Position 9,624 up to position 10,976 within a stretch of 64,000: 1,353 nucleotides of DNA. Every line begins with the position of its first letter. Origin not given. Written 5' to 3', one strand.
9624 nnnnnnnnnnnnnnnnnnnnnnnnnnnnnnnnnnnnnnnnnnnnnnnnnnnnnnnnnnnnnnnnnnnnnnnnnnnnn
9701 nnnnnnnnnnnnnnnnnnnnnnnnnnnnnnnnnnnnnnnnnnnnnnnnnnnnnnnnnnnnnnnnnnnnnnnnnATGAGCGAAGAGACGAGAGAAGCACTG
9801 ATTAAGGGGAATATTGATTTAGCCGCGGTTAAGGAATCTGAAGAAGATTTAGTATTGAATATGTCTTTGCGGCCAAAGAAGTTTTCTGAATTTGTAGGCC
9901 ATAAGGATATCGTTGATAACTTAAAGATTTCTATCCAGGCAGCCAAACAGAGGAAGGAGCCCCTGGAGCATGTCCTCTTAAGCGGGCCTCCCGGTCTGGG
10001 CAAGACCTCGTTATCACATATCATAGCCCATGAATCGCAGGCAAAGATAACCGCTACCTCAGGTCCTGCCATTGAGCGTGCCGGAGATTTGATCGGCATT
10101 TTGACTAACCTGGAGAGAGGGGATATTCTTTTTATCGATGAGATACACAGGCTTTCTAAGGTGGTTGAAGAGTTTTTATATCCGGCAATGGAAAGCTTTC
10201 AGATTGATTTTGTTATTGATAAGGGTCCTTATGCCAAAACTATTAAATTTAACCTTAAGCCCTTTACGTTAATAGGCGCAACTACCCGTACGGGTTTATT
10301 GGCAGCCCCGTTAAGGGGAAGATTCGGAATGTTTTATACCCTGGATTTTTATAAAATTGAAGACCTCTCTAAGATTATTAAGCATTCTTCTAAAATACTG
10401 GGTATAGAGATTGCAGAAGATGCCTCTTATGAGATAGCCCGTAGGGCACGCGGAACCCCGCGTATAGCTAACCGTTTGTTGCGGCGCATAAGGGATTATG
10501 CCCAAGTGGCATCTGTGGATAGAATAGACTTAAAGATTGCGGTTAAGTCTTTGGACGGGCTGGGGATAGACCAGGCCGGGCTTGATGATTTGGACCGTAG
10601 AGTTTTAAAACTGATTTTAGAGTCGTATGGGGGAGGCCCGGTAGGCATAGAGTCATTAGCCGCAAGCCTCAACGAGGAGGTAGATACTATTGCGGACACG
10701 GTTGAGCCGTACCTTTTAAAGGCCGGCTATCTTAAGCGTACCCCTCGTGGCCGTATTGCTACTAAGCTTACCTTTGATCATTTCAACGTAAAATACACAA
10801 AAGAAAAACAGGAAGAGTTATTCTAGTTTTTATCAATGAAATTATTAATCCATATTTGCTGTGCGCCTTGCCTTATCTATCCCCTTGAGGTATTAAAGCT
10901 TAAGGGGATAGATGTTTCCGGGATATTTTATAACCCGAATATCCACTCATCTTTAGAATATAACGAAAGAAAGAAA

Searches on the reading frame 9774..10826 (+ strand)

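Call 56: search_protein_families(library=pfam, proteins=[window:9774-10826:+], max_evalue=0.000001)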
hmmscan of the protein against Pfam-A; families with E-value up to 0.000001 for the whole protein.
window:9774-10826:+ (350 aa): 5 families
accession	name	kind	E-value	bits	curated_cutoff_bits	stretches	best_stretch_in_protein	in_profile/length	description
PF05496.18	RuvB_N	-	3.7e-71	238.5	27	1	32-188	1-157/159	Holliday junction DNA helicase RuvB P-loop domain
PF17864.7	AAA_lid_4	-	6.1e-29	100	27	1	193-266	1-74/74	RuvB AAA lid domain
PF05491.19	RuvB_C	-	3e-24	85.2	24.7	1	268-337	2-71/72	RuvB C-terminal winged helix domain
PF00004.35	AAA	-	3.5e-19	70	21.2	1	67-189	1-128/131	ATPase family associated with various cellular activities (AAA)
PF07728.20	AAA_5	-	7.6e-07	29.7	22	0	66-177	1-132/139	AAA domain (dynein-related subfamily)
